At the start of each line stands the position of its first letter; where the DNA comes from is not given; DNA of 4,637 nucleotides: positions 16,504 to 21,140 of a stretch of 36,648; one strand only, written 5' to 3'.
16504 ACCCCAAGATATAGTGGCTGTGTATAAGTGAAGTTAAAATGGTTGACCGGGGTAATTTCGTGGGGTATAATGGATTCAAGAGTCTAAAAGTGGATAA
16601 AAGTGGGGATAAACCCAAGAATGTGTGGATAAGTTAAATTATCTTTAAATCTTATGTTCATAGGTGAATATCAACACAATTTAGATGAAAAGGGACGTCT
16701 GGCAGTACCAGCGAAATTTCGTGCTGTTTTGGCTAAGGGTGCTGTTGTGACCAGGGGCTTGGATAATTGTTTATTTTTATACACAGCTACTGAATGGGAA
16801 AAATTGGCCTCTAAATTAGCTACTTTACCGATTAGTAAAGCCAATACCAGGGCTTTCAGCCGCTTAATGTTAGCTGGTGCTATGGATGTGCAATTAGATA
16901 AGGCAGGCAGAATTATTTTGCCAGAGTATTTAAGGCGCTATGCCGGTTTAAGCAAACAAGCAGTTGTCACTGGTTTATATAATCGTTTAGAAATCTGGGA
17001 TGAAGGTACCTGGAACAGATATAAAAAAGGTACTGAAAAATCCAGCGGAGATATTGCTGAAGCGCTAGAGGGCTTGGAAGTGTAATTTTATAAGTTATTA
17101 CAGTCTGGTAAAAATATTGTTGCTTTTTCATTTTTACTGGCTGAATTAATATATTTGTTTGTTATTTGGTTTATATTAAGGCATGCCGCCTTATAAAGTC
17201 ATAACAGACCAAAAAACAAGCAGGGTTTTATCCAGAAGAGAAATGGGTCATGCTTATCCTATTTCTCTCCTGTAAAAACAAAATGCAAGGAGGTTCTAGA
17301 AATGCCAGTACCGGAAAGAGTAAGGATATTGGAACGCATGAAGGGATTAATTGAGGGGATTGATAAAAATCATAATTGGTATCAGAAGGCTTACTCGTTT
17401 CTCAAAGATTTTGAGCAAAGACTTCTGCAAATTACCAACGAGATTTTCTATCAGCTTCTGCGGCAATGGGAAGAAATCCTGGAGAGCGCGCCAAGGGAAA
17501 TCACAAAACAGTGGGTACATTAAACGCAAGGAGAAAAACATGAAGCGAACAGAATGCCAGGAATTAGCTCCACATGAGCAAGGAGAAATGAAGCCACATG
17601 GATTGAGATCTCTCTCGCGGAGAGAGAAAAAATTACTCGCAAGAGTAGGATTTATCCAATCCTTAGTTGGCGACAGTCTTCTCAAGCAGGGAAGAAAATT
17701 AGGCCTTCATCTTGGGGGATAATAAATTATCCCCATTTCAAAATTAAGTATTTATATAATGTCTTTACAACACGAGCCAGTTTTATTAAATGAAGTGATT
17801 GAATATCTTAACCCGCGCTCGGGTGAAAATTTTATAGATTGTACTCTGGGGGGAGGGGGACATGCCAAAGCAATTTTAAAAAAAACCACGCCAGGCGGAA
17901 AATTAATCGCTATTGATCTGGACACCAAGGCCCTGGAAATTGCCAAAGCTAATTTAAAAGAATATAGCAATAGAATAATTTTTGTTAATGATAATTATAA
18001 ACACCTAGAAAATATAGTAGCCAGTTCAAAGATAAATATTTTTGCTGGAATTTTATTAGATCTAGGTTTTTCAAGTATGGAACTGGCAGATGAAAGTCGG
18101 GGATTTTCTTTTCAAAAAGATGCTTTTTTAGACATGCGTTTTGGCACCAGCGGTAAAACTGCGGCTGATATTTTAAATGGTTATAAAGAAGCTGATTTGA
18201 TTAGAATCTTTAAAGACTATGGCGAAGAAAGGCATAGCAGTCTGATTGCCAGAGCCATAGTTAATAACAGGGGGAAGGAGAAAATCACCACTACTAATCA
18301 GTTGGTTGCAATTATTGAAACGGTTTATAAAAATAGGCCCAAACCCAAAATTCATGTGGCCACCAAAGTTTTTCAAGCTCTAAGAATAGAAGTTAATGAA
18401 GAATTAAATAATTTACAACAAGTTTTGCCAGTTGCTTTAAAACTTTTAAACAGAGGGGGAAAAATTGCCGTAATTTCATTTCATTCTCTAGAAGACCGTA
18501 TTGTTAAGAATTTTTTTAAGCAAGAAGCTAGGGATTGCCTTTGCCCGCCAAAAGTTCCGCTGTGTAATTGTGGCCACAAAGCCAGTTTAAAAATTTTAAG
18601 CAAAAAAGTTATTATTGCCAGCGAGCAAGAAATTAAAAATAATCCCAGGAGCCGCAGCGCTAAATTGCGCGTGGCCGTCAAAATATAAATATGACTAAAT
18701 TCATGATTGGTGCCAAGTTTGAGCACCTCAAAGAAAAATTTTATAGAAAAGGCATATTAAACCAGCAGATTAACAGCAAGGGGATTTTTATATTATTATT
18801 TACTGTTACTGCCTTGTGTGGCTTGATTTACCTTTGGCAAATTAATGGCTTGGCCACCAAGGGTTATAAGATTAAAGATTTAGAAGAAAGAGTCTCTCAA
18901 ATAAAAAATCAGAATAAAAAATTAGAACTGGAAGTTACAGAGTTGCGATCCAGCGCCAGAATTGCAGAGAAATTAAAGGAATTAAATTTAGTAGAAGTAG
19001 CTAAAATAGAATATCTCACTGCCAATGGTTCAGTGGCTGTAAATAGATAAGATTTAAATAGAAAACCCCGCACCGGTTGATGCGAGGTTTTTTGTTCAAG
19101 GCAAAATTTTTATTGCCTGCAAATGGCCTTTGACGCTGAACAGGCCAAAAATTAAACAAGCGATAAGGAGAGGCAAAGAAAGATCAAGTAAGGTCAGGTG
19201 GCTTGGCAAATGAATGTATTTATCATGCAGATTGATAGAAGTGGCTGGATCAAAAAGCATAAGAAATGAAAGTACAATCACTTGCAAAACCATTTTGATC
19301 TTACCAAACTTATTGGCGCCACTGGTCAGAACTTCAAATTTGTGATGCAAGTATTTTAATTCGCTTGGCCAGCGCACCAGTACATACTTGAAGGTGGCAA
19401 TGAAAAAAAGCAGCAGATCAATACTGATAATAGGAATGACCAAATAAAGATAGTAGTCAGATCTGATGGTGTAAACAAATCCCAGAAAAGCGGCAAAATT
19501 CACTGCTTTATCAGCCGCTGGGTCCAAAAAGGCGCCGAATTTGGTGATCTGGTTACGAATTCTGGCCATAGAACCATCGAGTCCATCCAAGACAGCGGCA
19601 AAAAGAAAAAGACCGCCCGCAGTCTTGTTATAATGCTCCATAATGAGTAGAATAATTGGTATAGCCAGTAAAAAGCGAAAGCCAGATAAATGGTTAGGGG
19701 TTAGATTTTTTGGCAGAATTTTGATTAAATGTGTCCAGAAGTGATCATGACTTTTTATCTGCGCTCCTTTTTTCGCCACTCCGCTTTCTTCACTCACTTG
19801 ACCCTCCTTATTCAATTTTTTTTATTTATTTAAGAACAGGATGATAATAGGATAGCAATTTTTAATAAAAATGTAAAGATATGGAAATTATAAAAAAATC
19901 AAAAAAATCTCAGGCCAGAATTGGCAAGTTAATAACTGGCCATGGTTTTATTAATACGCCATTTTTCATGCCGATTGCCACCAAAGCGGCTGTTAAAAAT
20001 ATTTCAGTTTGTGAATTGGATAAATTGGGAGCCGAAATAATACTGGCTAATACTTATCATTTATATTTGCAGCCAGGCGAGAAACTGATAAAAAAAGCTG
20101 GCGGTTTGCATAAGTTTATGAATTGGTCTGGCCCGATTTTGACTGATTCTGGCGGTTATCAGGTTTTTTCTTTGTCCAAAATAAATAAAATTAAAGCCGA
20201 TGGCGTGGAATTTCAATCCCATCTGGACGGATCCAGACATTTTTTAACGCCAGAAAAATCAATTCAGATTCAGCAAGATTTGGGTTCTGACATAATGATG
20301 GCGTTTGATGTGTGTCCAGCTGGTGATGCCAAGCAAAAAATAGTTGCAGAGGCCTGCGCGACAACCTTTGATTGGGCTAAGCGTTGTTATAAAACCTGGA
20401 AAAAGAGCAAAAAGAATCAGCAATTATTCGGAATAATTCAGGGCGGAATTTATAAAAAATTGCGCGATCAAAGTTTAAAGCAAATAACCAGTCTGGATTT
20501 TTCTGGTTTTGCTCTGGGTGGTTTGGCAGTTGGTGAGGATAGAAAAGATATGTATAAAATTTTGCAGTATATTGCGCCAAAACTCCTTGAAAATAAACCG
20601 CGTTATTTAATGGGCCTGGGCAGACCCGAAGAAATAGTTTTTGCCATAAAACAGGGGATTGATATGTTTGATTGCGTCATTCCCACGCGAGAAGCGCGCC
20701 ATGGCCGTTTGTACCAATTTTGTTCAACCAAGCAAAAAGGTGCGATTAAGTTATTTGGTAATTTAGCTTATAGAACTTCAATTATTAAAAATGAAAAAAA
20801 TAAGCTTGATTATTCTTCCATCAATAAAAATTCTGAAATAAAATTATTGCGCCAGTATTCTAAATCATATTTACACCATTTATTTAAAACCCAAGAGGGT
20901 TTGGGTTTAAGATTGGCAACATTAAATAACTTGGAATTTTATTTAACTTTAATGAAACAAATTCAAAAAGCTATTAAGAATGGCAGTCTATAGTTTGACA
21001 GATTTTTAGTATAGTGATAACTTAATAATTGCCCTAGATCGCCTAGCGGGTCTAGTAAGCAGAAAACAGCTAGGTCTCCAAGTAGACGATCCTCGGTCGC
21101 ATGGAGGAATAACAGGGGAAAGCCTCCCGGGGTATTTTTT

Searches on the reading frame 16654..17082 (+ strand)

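Call 30: search_protein_families(library=pfam, proteins=[window:16654-17082:+], max_evalue=0.001)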
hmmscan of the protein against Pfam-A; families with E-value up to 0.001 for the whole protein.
window:16654-17082:+ (143 aa): 1 family
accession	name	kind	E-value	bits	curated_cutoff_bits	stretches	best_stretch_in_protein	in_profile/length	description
PF02381.23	MraZ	-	2.2e-42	143.3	23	2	1-70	1-71/72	MraZ protein, putative antitoxin-like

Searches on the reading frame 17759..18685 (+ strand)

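Call 26: search_protein_families(library=pfam, proteins=[window:17759-18685:+], max_evalue=0.001)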
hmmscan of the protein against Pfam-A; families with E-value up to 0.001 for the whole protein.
window:17759-18685:+ (309 aa): 5 families
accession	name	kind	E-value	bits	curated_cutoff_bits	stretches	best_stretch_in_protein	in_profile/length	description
PF01795.25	Methyltransf_5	-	1.7e-116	389.4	27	1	3-308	2-308/309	MraW methylase family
PF01209.24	Ubie_methyltran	-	3.2e-06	27.1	20.1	1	1-86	27-113/233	ubiE/COQ5 methyltransferase family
PF13847.12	Methyltransf_31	-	7.7e-05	22.9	27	0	20-94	2-77/145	Methyltransferase domain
PF13649.12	Methyltransf_25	-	0.00022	22.3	27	1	27-84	3-59/97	Methyltransferase domain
PF01189.24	Methyltr_RsmB-F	-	0.00058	20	27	0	16-107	3-92/199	16S rRNA methyltransferase RsmB/F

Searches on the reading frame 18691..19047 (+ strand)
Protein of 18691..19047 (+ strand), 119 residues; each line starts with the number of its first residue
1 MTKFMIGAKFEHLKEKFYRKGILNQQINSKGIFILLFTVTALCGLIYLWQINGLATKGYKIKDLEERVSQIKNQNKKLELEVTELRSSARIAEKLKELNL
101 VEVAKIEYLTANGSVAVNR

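Call 26: search_protein_families(library=pfam, proteins=[window:18691-19047:+], max_evalue=0.001)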
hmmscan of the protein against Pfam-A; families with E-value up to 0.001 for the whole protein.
window:18691-19047:+ (119 aa): 2 families
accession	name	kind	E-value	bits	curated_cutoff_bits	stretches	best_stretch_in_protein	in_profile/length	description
PF04977.20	DivIC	-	3.4e-05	24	28.9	1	45-101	10-68/80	Septum formation initiator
PF19579.4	FtsL_2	-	0.00034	20.9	24.6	1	28-102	14-86/100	Bacteriodetes cell division protein (FtsL-like)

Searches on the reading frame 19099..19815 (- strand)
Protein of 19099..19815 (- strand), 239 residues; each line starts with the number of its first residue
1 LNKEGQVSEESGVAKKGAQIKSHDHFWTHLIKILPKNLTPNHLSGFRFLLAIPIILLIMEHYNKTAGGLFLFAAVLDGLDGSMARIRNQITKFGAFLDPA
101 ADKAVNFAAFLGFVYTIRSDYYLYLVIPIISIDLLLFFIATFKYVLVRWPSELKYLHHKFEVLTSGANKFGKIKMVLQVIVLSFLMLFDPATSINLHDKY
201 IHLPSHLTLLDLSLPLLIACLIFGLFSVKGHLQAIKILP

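Call 26: search_protein_families(library=pfam, proteins=[window:19099-19815:-], max_evalue=0.001)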
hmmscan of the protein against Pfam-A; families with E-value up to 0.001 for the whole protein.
window:19099-19815:- (239 aa): 1 family
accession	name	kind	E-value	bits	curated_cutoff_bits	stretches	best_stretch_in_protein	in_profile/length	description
PF01066.26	CDP-OH_P_transf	-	7.1e-23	82.1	22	1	39-194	3-138/152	CDP-alcohol phosphatidyltransferase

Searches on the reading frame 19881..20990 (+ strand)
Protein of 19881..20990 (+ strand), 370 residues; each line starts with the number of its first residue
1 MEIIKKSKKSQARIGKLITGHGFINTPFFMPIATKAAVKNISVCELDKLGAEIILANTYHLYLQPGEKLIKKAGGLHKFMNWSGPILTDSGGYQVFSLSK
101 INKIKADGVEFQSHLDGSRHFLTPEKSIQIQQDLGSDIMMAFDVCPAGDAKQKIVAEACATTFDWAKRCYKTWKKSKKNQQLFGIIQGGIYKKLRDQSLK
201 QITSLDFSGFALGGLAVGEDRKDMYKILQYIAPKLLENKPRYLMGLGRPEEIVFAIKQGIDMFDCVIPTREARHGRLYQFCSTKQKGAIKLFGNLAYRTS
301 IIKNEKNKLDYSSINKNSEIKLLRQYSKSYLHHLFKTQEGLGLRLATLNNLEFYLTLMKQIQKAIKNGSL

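Call 20: find_related_loci(query=window:19881-20990:+, collection=genome_contigs, flank=10000)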
Query window:19881-20990:+ (370 aa) in genome_contigs; peptide patterns used: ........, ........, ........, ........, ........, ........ (x = any residue, [..] = any of these).
600 stretches matched a pattern (row limit reached: there are more); 597 encode a relative of the query (tblastn E <= 1e-3); the best 80 are kept; 80 distinct loci.
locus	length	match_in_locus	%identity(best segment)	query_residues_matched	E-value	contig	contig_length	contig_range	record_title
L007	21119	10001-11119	59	2-370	6e-139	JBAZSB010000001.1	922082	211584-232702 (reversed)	MAG: Patescibacteria group bacterium isolate SO_2017_GW1_162 NODE_23_length_922082_cov_1.706351_OW334_2017, whole genome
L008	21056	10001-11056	50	2-370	2e-122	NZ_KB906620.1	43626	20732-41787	Peptostreptococcus anaerobius VPI 4330 = DSM 2949 F823DRAFT_scaffold00016.16, whole genome shotgun sequence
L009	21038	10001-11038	52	4-367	3e-121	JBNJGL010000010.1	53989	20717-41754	MAG: Bacillota bacterium isolate Y22_45dBSe2.bin.1 NODE_216_length_53989_cov_19.267508, whole genome shotgun sequence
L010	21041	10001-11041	53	2-365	1e-120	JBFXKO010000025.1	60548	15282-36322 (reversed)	MAG: Sedimentibacter sp. isolate CA_2019_TPIn_77 NODE_1667_length_60548_cov_7.991145_TPIn, whole genome shotgun sequence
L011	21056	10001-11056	51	2-370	2e-120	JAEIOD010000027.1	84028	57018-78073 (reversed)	MAG: Clostridiales bacterium isolate MAG21 NODE_289_length_84028_cov_18.388000, whole genome shotgun sequence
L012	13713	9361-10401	51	2-365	6e-120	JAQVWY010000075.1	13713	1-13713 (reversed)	MAG: Tissierellia bacterium isolate STF2_113 NODE_12428_length_13713_cov_6.280583_Sandtown_F2, whole genome shotgun sequ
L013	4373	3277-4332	48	2-370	3e-120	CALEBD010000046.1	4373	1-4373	MAG TPA_asm: uncultured Clostridium sp. isolate ERR912056_bin.49_CONCOCT_v1.1_MAG genome assembly, contig: ERZ827043.913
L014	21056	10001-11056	50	2-370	7e-119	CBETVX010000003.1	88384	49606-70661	MAG TPA_asm: uncultured Eubacteriales bacterium isolate SRR13515399_binner123_Refined_12 genome assembly, contig: ERZ250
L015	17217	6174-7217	49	2-366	4e-118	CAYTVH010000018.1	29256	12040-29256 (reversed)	MAG TPA_asm: uncultured Oscillospiraceae bacterium isolate SRP315200_co1_592 genome assembly, contig: NODE_2396_length_2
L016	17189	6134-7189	49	2-370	1e-117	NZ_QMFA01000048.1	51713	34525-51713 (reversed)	Paenibacillus sp. YN15 scaffold48, whole genome shotgun sequence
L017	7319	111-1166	49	2-370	2e-117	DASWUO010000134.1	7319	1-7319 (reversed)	MAG TPA_asm: Bacilli bacterium isolate SMAG_U3605 k141_146550, whole genome shotgun sequence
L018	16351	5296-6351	49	2-370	6e-117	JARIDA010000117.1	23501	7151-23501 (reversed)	MAG: Tissierellaceae bacterium isolate cluster2_bin.51 k127_1470450, whole genome shotgun sequence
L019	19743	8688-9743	49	2-370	2e-116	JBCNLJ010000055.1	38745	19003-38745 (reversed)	MAG: Paenibacillus sp. isolate SMAGNO46 Contig55, whole genome shotgun sequence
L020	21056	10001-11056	48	2-370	6e-116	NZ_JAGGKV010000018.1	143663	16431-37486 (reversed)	Paenibacillus aceris strain DSM 24950 Ga0454130_18, whole genome shotgun sequence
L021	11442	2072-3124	47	2-370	8e-116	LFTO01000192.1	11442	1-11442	MAG: Clostridiales bacterium DTU086 scaffold63694, whole genome shotgun sequence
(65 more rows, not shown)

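Call 62: search_protein_families(library=pfam, proteins=[L007:11119-11583:+, L007:11870-12190:+], max_evalue=0.1)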
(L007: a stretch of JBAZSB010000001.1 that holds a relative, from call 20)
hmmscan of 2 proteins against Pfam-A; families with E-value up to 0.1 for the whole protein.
L007:11119-11583:+ (155 aa): 0 families

L007:11870-12190:+ (107 aa): 2 families
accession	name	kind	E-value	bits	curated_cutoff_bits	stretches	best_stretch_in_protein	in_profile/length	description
PF09650.15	PHA_gran_rgn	-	0.00041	21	26.6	1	3-103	3-86/87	Putative polyhydroxyalkanoic acid system protein (PHA_gran_rgn)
PF16244.11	DUF4901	-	0.0073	16.9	27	1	8-71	75-137/148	YcdB, YcdC repeated domain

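Call 63: search_protein_families(library=phrogs, proteins=[L007:11119-11583:+, L007:11870-12190:+], max_evalue=0.1)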
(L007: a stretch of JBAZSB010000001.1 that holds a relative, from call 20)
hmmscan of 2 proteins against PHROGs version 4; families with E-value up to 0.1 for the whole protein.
L007:11119-11583:+ (155 aa): 0 families

L007:11870-12190:+ (107 aa): 0 families

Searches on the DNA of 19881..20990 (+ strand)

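Call 28: search_rna_families(source=L007, start=11000, end=13000, threshold=evalue, max_evalue=0.1)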
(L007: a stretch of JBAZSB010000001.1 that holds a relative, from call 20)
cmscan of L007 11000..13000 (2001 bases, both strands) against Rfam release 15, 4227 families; matches with E-value up to 0.1: 0.
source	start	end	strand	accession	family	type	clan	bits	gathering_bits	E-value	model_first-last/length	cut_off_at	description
